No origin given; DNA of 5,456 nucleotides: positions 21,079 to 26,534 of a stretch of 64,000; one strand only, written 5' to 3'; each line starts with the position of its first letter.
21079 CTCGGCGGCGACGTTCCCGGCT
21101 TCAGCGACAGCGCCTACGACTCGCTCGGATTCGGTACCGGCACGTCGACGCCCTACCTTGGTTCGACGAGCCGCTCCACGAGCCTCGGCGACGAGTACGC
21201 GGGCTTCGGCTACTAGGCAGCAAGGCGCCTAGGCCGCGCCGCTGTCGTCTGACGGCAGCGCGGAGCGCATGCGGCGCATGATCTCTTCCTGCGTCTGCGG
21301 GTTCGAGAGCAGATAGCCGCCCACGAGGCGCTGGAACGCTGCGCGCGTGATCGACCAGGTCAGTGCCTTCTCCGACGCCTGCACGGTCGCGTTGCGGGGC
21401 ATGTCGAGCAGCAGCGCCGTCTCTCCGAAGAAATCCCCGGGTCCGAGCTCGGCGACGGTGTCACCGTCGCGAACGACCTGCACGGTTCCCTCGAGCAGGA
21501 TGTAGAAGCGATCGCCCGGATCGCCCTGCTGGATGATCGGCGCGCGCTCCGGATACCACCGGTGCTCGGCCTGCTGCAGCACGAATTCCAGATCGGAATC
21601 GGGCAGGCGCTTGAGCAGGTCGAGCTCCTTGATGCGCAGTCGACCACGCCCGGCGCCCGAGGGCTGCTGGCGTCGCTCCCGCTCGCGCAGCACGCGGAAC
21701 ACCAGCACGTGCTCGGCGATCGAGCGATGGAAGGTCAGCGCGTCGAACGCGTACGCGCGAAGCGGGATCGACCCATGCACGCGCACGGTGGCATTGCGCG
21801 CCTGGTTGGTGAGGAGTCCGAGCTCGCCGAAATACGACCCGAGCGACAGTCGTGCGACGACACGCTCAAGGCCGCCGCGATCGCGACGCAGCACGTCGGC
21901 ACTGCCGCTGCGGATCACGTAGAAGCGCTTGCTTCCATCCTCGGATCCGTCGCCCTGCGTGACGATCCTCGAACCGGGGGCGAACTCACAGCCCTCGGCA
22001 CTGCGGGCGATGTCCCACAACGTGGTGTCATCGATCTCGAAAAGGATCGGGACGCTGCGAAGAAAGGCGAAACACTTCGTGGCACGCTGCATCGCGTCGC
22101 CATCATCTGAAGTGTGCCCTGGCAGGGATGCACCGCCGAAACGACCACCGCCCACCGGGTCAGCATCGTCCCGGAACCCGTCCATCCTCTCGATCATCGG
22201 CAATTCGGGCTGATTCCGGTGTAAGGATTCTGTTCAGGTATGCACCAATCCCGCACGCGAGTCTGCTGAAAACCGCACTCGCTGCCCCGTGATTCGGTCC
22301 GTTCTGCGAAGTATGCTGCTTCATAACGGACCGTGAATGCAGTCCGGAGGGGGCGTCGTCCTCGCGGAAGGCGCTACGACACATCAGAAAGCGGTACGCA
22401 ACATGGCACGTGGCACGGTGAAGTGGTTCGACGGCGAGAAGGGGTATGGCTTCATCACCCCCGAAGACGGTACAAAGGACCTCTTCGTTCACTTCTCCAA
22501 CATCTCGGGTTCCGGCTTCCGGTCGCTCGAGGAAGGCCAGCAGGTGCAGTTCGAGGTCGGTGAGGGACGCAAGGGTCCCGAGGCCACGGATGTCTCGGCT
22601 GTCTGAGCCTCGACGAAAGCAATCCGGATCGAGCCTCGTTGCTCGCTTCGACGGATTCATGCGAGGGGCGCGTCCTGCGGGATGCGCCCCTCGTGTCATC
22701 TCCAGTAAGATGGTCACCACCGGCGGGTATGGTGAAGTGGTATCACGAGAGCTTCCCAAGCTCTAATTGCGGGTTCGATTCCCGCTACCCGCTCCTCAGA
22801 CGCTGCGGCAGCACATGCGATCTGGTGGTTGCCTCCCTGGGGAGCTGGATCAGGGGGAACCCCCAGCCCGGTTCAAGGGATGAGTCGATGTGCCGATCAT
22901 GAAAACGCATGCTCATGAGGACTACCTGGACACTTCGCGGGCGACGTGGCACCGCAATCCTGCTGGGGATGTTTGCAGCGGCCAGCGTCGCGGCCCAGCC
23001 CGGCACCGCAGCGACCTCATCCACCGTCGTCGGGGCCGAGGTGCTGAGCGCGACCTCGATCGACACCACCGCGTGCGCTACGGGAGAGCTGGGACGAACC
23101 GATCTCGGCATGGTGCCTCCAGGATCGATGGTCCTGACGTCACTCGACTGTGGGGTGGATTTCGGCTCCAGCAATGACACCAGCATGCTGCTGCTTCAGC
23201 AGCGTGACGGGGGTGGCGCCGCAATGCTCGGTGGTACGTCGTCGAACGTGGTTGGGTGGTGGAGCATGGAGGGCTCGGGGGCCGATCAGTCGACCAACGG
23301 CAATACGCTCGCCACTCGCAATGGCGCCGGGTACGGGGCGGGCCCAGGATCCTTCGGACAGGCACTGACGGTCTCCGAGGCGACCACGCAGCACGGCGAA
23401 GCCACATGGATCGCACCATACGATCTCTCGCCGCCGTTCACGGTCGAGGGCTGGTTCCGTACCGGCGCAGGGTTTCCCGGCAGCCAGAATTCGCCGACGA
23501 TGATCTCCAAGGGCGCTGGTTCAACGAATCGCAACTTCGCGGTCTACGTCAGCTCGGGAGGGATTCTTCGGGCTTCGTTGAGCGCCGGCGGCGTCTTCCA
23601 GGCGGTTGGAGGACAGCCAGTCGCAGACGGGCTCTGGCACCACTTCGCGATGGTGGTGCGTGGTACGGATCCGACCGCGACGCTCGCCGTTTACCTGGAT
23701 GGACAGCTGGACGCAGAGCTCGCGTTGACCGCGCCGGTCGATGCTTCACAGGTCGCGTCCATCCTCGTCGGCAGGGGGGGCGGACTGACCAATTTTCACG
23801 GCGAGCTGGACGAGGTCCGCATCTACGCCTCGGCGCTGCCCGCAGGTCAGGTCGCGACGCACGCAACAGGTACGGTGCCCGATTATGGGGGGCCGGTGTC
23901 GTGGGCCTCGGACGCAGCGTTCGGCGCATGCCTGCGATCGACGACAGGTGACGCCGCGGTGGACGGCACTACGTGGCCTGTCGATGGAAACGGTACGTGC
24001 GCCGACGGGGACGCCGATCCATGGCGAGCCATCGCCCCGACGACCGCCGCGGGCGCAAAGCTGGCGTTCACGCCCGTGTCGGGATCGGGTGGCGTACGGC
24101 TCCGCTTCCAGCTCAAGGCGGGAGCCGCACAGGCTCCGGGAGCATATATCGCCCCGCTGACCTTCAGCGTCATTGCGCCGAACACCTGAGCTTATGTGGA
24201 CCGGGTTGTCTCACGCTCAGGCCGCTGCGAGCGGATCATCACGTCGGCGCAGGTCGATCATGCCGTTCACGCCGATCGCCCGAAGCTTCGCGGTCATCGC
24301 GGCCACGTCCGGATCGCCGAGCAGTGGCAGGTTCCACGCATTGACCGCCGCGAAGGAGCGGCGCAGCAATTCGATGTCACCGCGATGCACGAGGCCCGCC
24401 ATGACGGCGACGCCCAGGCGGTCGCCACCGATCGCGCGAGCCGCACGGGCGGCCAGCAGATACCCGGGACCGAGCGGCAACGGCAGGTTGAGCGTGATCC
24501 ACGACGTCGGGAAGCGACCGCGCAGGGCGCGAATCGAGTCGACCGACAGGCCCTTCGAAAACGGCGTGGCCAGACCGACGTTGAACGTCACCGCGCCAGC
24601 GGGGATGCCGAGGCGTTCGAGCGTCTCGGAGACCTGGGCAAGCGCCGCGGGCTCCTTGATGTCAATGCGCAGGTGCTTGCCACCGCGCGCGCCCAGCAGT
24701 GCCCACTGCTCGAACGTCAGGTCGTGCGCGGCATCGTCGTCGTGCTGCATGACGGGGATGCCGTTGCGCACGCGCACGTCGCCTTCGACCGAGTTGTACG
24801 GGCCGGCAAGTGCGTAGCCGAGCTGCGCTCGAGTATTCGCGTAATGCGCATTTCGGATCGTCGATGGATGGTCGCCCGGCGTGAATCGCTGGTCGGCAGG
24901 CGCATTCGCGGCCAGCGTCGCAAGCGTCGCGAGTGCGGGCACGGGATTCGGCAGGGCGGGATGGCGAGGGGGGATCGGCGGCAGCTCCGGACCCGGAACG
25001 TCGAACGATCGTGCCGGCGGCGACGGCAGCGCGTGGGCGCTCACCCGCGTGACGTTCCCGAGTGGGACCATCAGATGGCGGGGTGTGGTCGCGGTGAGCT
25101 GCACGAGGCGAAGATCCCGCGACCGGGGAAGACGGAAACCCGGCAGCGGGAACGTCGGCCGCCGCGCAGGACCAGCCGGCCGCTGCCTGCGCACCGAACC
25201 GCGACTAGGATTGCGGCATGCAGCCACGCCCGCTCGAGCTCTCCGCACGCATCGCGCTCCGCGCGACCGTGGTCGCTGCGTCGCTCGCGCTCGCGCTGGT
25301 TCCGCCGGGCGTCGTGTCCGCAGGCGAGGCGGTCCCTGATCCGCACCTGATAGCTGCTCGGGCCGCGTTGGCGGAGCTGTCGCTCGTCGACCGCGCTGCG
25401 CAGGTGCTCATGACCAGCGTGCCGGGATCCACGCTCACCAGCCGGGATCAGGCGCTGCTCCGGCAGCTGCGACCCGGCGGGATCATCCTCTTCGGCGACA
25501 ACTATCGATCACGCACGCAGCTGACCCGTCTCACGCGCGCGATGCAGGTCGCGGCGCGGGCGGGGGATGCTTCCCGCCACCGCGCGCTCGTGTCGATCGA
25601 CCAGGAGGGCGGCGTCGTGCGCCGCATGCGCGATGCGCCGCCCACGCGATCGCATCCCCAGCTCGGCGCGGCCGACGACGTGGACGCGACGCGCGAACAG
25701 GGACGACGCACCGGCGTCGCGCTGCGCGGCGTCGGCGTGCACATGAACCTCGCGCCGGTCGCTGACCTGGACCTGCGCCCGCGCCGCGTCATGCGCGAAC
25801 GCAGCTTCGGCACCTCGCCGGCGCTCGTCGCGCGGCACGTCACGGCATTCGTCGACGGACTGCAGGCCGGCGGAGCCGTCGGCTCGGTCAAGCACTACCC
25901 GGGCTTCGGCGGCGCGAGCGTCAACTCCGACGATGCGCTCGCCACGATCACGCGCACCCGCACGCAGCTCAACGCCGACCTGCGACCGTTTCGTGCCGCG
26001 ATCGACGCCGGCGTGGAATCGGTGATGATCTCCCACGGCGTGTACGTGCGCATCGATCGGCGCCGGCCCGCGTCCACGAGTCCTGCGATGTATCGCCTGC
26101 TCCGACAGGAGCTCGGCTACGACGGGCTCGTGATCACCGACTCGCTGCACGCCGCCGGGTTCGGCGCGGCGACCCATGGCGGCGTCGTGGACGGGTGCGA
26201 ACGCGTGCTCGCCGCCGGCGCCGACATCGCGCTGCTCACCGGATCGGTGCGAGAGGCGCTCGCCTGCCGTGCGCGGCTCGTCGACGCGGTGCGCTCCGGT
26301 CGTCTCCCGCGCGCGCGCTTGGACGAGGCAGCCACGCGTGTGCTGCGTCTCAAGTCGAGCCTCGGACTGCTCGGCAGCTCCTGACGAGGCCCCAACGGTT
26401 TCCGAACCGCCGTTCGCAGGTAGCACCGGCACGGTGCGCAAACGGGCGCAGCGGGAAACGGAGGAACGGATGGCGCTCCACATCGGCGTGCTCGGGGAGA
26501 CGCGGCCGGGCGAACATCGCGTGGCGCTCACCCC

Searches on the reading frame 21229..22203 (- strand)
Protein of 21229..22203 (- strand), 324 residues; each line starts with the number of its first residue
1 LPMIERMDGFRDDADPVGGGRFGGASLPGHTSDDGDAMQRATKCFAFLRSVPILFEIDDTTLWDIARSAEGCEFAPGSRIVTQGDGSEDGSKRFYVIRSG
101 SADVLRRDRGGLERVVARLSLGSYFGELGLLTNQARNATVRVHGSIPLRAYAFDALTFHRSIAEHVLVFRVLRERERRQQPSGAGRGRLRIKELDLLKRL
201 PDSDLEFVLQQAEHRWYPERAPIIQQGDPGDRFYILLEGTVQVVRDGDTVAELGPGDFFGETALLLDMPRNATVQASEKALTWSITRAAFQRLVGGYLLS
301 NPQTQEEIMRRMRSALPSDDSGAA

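Call 74: search_protein_families(library=pfam, proteins=[window:21229-22203:-], max_evalue=0.001)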
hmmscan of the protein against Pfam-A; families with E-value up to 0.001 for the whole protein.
window:21229-22203:- (324 aa): 1 family
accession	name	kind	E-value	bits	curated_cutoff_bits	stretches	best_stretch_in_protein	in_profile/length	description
PF00027.35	cNMP_binding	-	1.7e-36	124.5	27.5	2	215-294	2-86/89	Cyclic nucleotide-binding domain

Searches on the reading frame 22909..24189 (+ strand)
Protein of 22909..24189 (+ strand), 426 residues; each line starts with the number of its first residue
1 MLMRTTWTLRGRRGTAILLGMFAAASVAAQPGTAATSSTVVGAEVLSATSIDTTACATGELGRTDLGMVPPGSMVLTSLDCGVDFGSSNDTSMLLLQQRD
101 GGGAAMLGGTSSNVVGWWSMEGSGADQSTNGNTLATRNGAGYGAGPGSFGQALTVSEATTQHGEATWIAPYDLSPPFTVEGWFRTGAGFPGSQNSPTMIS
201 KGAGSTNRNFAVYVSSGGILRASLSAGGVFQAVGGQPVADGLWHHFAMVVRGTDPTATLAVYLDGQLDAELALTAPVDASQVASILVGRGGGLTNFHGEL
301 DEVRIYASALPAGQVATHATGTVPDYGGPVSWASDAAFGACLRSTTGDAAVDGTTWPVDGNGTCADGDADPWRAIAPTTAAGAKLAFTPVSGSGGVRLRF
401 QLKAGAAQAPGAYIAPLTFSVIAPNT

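Call 74: search_protein_families(library=pfam, proteins=[window:22909-24189:+], max_evalue=0.001)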
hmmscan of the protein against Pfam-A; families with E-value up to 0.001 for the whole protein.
window:22909-24189:+ (426 aa): 1 family
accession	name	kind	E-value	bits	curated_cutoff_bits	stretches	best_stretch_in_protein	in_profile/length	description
PF13385.13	Laminin_G_3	-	3e-19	70.1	27.6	1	175-316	17-151/151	Concanavalin A-like lectin/glucanases superfamily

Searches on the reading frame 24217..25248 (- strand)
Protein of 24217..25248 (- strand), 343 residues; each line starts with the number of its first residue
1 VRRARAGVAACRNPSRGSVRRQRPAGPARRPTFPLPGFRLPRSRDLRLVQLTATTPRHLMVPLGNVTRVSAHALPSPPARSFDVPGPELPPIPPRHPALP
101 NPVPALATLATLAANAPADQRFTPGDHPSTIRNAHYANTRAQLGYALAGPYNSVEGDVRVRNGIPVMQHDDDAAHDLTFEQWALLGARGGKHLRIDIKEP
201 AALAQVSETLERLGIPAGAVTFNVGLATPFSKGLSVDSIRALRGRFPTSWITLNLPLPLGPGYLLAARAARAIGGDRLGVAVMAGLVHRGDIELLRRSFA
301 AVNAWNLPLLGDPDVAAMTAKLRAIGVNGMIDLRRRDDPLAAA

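Call 74: search_protein_families(library=pfam, proteins=[window:24217-25248:-], max_evalue=0.001)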
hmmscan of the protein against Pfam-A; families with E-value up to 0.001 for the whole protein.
window:24217-25248:- (343 aa): 1 family
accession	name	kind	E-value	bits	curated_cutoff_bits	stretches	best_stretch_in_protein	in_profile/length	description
PF10223.15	Menorin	-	4.4e-08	33.3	25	1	130-213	4-96/242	Menorin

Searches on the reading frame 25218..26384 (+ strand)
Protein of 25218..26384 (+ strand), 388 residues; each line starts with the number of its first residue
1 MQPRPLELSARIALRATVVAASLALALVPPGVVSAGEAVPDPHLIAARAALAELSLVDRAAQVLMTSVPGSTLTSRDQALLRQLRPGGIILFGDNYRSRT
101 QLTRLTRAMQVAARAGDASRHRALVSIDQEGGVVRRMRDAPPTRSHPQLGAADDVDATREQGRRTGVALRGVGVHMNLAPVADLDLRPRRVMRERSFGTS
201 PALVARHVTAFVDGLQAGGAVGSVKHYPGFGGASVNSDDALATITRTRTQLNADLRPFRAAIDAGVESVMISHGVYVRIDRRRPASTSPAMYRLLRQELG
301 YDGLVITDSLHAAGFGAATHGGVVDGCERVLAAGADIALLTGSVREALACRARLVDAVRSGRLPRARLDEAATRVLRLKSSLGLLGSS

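Call 74: search_protein_families(library=pfam, proteins=[window:25218-26384:+], max_evalue=0.001)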
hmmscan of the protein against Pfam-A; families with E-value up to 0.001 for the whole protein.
window:25218-26384:+ (388 aa): 1 family
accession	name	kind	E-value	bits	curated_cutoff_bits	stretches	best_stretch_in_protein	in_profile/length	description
PF00933.27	Glyco_hydro_3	-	2.4e-61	208.3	27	1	60-378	6-316/316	Glycosyl hydrolase family 3 N terminal domain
